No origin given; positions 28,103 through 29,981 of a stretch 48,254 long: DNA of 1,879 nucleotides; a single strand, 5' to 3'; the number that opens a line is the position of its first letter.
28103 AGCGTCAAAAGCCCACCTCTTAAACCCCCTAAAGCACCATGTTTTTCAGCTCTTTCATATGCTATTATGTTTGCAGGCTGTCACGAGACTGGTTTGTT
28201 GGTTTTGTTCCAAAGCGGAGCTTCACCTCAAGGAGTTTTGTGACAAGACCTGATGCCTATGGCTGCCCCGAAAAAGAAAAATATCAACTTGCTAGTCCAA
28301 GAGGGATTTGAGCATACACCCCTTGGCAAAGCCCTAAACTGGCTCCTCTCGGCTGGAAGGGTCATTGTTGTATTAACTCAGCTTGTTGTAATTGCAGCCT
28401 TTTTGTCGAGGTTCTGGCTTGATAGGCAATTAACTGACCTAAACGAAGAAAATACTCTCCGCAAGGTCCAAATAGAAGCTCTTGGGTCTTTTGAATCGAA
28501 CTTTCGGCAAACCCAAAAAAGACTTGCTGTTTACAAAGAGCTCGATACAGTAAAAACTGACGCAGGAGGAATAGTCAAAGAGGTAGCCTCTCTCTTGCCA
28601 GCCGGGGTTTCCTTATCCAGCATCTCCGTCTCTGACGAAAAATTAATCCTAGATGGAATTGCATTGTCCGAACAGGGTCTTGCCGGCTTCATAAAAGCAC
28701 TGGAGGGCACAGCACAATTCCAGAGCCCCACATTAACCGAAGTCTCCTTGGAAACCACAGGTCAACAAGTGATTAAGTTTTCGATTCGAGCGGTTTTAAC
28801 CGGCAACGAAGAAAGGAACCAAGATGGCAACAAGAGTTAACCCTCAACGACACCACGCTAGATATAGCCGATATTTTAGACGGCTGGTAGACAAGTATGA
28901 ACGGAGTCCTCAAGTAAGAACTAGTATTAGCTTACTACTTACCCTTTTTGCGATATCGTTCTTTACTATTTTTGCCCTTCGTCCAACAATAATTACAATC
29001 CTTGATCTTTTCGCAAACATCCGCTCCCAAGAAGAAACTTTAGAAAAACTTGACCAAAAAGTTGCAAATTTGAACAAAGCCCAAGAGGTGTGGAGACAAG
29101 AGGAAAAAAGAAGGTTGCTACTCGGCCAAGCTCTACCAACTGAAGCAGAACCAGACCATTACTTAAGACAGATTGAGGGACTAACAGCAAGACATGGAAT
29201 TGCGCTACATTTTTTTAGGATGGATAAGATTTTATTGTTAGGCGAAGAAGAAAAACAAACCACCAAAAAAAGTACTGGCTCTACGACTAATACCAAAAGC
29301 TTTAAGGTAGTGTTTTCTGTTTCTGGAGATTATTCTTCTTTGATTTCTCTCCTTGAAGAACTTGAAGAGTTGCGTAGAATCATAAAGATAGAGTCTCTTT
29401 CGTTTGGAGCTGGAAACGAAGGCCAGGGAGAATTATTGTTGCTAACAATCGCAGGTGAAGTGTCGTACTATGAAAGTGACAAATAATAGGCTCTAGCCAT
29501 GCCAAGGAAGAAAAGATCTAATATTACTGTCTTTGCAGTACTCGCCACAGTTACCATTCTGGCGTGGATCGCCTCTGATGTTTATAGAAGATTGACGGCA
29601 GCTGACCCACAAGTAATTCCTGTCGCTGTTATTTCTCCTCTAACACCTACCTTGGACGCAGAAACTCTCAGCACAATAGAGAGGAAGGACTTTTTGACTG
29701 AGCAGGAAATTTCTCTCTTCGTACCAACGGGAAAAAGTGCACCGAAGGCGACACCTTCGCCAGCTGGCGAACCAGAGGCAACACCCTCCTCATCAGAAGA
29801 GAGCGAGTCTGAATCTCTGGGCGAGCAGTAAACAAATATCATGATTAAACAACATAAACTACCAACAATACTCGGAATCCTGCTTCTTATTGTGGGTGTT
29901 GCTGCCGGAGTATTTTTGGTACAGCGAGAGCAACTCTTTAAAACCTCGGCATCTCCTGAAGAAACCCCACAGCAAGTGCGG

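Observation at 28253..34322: PilN/PilO-led six-gene surface cluster with no pilM, secretin, ATPase or pilin in sight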

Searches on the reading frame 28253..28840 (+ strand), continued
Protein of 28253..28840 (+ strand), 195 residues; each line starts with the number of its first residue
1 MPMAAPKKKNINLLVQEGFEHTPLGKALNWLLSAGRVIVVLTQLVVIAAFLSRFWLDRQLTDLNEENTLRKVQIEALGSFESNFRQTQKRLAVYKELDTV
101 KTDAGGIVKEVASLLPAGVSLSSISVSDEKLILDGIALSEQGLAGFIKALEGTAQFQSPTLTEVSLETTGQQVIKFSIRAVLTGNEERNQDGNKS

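Call 55: search_solved_structures(query=A2, max_evalue=1, show_alignments=2)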
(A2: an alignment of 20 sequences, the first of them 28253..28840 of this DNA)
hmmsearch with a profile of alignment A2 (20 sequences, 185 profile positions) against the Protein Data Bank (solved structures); distinct sequences matched with E-value up to 1: 5.
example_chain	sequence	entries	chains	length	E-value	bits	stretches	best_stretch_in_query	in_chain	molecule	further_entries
3jc8_Na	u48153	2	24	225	1.4e-07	34.6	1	32-150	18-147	PilN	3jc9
4aj5_A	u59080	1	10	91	0.42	13.5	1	74-151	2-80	SPINDLE AND KINETOCHORE-ASSOCIATED PROTEIN 1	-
8zgd_A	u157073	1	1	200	0.59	13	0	121-181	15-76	NACHT, LRR and PYD domains-containing protein 1, N-terminus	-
5y3s_A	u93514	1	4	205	0.64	12.9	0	121-181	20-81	NACHT, LRR and PYD domains-containing protein 1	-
4im6_A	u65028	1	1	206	0.65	12.9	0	121-181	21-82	NACHT, LRR and PYD domains-containing protein 1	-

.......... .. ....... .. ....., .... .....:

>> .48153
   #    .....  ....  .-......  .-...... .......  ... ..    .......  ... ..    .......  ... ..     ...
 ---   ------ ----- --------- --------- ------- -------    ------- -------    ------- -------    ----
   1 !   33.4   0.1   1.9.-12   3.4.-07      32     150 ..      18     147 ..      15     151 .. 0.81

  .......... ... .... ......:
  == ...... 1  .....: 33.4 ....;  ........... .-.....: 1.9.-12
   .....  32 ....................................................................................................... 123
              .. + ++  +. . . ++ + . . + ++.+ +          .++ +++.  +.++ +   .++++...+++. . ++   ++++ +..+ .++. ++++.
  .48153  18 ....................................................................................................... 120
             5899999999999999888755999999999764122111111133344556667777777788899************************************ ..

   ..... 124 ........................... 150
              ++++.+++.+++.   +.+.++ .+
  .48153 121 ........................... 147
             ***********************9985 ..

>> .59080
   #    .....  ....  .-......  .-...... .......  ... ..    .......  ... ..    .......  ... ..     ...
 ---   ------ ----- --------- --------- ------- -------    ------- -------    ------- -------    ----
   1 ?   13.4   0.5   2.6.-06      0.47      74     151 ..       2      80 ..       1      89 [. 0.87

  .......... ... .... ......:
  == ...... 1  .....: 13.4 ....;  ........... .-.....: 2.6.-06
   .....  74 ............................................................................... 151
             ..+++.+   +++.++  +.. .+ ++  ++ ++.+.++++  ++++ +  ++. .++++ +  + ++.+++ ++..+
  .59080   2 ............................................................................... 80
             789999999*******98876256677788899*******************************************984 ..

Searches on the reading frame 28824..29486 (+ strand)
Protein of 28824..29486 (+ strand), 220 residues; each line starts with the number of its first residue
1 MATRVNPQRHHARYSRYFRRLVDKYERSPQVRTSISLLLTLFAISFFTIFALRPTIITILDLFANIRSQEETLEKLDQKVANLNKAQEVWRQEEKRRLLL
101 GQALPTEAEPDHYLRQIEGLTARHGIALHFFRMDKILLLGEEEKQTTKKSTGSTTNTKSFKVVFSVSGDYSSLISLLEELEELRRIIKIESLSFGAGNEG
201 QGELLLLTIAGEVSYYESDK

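Call 3: search_protein_families(library=pfam, proteins=[window:28824-29486:+], max_evalue=1)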
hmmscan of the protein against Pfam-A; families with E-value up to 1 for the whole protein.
window:28824-29486:+ (220 aa): 5 families
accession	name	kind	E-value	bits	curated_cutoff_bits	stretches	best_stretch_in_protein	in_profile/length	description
PF04350.18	PilO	-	5.8e-09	36.7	22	1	67-205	9-132/145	Pilus assembly protein, PilO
PF11083.13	Relaxase_C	-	0.0048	17.6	30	1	62-94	31-63/125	C-terminal helical hairpin domain from relaxase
PF04977.20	DivIC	-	0.0063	16.7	28.9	1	41-94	1-54/80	Septum formation initiator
PF10741.14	T2SSM_b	-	0.0068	16.7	21.7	1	150-195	41-86/111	Type II secretion system (T2SS), protein M subtype b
PF10805.13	DUF2730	-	0.064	13.8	24.9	1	31-91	10-67/102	Protein of unknown function (DUF2730)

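Call 4: search_protein_families(library=ncbifam, proteins=[window:28824-29486:+], max_evalue=1)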
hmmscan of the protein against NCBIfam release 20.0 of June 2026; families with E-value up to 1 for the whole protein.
window:28824-29486:+ (220 aa): 1 family
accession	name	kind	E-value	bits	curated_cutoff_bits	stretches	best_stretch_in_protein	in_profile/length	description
NF040576.1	T2SS_GspM_XpsM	equivalog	0.00063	19.4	60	1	36-196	4-152/180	type II secretion system protein GspM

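Call 57: search_solved_structures(query=A6, max_evalue=1)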
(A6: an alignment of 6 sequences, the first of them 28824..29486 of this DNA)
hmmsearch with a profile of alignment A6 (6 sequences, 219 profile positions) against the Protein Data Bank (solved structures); distinct sequences matched with E-value up to 1: 4.
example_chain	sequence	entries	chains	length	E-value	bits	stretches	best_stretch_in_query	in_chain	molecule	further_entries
3jc8_Oa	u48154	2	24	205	2.1e-06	30.9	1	147-204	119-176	PilO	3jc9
7fad_A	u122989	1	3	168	0.13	15.3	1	107-197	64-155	Gamma-tubulin complex component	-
5uvr_A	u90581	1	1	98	0.24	14.3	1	157-208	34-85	PilO protein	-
2rjz_A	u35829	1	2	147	0.54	13.2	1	157-208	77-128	PilO protein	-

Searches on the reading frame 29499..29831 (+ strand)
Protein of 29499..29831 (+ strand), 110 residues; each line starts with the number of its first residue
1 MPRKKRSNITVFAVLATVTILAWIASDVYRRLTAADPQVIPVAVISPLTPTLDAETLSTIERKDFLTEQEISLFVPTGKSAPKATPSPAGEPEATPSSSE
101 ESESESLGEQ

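Call 3: search_protein_families(library=pfam, proteins=[window:29499-29831:+], max_evalue=1)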
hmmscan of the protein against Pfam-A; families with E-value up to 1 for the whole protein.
window:29499-29831:+ (110 aa): 0 families

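Call 4: search_protein_families(library=ncbifam, proteins=[window:29499-29831:+], max_evalue=1)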
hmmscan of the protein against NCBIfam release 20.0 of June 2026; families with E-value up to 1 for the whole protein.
window:29499-29831:+ (110 aa): 0 families

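Call 60: search_protein_families(library=pfam, proteins=[window:29499-29831:+], max_evalue=10)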
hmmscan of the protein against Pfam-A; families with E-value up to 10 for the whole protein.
window:29499-29831:+ (110 aa): 0 families
